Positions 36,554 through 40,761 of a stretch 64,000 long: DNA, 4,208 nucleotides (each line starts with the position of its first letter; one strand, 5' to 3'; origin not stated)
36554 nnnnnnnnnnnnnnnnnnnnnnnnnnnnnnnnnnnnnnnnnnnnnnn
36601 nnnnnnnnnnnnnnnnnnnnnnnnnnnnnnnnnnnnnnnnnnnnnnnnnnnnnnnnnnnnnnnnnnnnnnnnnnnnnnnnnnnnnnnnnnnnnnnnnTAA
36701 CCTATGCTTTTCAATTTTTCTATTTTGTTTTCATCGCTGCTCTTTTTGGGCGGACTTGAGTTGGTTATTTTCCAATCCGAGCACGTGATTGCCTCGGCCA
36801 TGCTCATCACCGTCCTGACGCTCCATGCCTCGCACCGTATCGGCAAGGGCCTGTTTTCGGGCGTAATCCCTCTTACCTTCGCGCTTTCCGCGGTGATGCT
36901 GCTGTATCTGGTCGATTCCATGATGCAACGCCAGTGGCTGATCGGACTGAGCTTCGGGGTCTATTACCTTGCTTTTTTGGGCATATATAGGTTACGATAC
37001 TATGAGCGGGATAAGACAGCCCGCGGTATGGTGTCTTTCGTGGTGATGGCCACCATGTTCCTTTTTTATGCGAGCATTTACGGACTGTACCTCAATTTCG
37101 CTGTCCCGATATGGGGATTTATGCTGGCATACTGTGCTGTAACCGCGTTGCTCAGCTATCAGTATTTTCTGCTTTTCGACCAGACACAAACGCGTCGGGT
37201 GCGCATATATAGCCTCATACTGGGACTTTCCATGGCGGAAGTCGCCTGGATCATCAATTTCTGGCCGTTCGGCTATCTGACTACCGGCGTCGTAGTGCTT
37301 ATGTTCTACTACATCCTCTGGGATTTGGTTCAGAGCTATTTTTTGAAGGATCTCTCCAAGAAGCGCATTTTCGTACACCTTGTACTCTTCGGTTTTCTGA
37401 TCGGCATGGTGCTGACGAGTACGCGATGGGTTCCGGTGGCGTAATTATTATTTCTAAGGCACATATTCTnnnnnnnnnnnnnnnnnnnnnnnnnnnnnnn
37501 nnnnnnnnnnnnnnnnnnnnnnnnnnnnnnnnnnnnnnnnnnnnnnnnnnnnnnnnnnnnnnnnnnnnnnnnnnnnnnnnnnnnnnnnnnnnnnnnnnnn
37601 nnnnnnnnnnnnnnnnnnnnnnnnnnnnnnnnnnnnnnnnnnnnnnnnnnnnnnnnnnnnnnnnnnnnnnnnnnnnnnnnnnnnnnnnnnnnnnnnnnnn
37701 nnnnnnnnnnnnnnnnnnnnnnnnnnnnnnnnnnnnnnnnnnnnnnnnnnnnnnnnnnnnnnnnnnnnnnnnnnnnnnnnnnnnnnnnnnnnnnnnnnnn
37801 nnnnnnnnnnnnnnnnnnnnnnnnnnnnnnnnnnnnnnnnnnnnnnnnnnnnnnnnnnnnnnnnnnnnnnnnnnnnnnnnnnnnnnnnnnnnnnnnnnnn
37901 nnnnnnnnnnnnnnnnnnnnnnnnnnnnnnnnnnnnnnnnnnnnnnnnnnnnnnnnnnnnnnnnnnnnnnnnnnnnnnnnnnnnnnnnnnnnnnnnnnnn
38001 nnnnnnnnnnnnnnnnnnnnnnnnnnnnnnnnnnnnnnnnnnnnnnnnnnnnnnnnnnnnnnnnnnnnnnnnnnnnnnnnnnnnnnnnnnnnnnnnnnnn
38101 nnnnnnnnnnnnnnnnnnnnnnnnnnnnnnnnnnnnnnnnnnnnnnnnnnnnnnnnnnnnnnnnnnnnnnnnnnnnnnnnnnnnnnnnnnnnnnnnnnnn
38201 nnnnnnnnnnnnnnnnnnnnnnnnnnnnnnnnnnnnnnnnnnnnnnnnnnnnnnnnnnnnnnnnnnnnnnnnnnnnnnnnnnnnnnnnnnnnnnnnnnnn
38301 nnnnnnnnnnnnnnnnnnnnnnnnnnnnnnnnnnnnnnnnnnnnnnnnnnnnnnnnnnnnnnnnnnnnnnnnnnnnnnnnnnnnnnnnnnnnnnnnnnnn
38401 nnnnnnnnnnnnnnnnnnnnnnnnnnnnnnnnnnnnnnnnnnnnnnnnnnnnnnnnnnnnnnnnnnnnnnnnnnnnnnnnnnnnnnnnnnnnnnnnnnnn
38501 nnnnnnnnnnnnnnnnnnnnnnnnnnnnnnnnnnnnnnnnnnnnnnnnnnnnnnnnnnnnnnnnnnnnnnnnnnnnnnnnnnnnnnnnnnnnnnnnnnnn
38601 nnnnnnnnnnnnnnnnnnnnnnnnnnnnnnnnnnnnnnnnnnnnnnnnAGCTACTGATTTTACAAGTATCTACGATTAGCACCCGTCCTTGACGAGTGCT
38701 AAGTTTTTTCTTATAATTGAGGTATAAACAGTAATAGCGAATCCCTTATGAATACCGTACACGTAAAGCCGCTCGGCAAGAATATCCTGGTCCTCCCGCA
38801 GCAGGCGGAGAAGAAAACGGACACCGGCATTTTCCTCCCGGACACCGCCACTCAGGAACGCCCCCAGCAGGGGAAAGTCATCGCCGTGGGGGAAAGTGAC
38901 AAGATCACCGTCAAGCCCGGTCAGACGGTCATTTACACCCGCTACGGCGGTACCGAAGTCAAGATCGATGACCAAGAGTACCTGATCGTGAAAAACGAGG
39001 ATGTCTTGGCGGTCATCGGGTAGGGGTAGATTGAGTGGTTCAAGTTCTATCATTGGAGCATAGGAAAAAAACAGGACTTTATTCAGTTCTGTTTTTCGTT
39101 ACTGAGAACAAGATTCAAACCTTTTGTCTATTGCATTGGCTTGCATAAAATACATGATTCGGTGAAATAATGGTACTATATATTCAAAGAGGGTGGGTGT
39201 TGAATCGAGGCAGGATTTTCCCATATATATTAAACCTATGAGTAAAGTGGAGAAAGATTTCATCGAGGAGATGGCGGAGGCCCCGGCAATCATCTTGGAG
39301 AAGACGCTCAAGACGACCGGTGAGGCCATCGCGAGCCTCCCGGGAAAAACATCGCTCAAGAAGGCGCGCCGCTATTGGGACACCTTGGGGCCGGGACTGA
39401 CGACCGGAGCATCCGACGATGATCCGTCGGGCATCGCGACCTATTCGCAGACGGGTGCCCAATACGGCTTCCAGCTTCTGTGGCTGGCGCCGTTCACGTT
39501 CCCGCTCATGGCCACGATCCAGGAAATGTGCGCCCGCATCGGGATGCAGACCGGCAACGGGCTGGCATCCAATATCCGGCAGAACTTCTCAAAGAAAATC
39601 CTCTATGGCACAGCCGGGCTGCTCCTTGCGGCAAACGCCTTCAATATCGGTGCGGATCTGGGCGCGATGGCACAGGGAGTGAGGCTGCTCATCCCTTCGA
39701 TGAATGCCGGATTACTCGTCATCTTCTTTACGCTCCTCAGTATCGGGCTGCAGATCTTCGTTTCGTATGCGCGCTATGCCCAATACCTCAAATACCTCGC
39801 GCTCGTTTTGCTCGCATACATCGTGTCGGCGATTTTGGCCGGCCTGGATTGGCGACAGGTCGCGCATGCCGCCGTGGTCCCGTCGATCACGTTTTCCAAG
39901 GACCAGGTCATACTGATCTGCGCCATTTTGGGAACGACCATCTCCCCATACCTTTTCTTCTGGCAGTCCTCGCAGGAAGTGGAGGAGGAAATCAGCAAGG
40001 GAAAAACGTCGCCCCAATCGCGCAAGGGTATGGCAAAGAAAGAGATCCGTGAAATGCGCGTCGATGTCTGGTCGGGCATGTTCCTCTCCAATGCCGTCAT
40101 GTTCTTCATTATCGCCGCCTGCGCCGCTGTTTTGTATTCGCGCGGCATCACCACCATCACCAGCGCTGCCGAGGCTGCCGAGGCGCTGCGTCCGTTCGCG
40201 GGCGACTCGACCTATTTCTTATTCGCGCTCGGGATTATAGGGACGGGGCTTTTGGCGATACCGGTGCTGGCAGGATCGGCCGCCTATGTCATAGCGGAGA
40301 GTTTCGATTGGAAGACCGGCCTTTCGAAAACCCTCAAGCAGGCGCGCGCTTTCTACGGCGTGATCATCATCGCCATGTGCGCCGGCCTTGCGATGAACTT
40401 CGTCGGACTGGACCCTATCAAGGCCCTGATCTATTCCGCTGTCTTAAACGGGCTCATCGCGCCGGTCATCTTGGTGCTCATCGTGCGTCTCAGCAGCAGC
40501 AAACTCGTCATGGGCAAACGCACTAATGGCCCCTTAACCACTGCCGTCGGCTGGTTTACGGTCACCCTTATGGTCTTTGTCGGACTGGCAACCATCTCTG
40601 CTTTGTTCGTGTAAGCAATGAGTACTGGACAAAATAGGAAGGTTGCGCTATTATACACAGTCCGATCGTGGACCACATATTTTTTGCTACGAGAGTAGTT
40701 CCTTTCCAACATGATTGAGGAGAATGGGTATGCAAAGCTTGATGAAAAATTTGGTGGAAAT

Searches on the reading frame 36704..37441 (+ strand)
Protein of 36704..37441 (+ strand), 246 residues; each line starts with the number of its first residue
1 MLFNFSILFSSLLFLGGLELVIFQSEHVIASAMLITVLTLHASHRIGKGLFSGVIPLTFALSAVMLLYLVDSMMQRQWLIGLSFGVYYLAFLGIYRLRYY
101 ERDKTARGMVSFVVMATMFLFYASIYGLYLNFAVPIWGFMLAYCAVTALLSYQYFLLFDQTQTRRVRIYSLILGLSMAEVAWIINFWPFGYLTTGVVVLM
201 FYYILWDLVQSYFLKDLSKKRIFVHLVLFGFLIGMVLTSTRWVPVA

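Call 92: search_protein_families(library=pfam, proteins=[window:36704-37441:+], max_evalue=0.001)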
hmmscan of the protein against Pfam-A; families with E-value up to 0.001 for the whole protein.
window:36704-37441:+ (246 aa): 1 family
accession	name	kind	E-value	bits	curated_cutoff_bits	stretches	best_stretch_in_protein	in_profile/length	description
PF18900.5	DUF5656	-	1.3e-10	41.4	23.3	1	54-239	60-240/242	Protein of unknown function (DUF5656)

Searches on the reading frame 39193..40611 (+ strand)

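Call 92: search_protein_families(library=pfam, proteins=[window:39193-40611:+], max_evalue=0.001)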
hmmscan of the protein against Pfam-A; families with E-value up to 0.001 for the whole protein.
window:39193-40611:+ (473 aa): 1 family
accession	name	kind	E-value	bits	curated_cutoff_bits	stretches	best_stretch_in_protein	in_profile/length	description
PF01566.24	Nramp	-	4.9e-83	279.6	29.8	1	81-446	1-356/357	Natural resistance-associated macrophage protein-like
